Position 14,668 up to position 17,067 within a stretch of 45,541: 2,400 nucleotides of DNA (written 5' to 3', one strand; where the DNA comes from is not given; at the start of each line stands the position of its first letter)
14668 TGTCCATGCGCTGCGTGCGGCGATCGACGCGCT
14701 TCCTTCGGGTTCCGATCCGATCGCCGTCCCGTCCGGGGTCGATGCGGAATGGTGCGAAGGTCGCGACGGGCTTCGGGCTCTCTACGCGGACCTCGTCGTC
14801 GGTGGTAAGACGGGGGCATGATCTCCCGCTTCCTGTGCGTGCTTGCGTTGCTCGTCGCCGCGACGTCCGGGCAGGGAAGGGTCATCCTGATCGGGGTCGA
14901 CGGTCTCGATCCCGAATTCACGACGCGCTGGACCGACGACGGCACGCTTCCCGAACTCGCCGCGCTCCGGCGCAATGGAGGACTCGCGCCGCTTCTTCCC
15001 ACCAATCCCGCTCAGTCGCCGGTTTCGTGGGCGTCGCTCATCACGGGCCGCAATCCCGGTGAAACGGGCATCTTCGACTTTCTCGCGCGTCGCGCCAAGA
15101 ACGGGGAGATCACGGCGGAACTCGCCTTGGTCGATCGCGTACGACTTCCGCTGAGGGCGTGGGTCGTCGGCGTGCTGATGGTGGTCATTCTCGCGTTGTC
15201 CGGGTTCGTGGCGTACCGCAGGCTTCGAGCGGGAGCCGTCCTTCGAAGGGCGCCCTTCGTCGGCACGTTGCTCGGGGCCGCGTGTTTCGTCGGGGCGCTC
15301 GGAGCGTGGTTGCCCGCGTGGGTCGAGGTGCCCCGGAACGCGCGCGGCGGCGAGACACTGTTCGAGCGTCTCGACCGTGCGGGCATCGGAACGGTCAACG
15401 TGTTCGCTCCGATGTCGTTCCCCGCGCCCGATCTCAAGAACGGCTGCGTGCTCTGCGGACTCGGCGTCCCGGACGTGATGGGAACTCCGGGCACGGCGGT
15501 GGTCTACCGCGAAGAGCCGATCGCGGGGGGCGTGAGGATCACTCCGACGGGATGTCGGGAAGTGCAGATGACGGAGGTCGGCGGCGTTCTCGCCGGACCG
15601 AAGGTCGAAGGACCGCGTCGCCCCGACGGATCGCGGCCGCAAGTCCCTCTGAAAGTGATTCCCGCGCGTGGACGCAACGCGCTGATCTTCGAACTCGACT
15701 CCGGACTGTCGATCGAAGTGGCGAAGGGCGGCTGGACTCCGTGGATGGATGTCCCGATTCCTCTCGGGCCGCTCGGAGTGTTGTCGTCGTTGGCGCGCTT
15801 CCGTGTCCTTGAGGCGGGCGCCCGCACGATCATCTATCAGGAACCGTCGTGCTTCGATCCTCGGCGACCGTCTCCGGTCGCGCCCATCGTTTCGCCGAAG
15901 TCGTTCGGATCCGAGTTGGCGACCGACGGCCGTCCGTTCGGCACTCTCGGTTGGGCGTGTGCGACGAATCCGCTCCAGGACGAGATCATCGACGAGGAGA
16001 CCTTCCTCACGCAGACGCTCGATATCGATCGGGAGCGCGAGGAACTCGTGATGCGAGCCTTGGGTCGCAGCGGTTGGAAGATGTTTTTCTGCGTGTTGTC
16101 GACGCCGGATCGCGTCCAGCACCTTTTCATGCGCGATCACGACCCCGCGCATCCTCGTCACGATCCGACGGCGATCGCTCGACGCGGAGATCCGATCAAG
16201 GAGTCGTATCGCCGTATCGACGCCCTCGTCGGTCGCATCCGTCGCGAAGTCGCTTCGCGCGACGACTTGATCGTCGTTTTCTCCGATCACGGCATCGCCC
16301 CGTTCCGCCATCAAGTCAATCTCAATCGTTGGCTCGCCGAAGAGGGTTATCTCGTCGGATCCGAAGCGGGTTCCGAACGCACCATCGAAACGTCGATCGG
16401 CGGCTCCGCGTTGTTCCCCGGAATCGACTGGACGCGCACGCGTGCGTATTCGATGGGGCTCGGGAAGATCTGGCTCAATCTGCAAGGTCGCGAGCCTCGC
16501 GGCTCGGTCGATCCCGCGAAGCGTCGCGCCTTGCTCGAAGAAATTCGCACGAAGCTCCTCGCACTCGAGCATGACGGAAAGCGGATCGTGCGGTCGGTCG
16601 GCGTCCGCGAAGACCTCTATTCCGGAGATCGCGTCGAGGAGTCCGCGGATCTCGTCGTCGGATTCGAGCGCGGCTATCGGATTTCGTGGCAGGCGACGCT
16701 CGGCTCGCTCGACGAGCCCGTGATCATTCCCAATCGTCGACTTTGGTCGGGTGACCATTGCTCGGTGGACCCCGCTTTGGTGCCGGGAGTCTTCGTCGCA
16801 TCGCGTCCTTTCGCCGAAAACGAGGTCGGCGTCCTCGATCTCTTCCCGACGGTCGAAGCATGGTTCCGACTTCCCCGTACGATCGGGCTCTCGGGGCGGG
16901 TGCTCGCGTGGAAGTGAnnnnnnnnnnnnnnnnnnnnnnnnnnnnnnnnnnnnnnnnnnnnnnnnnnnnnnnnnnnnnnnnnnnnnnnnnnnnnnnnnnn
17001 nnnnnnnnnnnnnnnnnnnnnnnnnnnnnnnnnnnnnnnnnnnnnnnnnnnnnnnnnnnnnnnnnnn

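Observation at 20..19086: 19-kb translationally coupled glycoconjugate assembly operon with no visible initiation, flipping, polymerisation or export genes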

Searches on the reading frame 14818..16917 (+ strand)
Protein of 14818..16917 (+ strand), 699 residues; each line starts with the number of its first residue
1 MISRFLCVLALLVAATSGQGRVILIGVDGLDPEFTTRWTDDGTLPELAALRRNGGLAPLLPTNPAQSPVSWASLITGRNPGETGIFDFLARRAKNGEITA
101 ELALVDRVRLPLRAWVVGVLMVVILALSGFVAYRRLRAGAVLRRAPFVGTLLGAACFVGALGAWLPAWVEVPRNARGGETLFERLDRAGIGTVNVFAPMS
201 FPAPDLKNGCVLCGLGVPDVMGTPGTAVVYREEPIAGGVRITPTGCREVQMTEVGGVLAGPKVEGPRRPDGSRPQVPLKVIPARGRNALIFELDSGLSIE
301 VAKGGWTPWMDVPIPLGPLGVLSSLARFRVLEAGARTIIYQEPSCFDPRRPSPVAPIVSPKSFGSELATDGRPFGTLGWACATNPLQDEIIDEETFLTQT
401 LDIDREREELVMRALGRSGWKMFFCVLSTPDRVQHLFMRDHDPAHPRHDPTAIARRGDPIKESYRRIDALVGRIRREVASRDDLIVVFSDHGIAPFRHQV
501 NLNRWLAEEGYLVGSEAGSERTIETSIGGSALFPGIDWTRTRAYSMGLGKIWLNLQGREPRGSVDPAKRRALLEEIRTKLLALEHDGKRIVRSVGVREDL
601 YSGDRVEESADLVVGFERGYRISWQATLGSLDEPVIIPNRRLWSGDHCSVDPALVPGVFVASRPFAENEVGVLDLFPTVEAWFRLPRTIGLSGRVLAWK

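Call 5: search_protein_families(library=pfam, proteins=[window:14818-16917:+], max_evalue=0.01)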
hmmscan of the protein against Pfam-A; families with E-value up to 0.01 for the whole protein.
window:14818-16917:+ (699 aa): 1 family
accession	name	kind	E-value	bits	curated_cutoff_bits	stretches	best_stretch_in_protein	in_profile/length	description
PF01663.27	Phosphodiest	-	1.3e-32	114.1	23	2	409-623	157-324/342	Type I phosphodiesterase / nucleotide pyrophosphatase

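Call 12: search_protein_families(library=ncbifam, proteins=[window:14818-16917:+], max_evalue=0.001)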
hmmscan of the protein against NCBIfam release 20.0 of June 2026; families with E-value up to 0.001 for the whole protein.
window:14818-16917:+ (699 aa): 1 family
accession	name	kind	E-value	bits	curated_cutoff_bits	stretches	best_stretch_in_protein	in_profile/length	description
TIGR02335.1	hydr_PhnA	equivalog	8.6e-05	21.8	407.55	1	20-86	13-79/408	phosphonoacetate hydrolase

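Call 28: search_solved_structures(query=window:14818-16917:+, max_evalue=0.01)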
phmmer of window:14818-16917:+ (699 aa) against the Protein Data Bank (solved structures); distinct sequences matched with E-value up to 0.01: 0.
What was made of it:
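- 14818..16917 (+): g11, alkaline-phosphatase-superfamily (PF01663) enzyme (699 aa) with a signal peptide and an inserted two-helix membrane hairpin. The catalytic domain is predicted to be periplasmic. Call 28: no solved relative by sequence.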
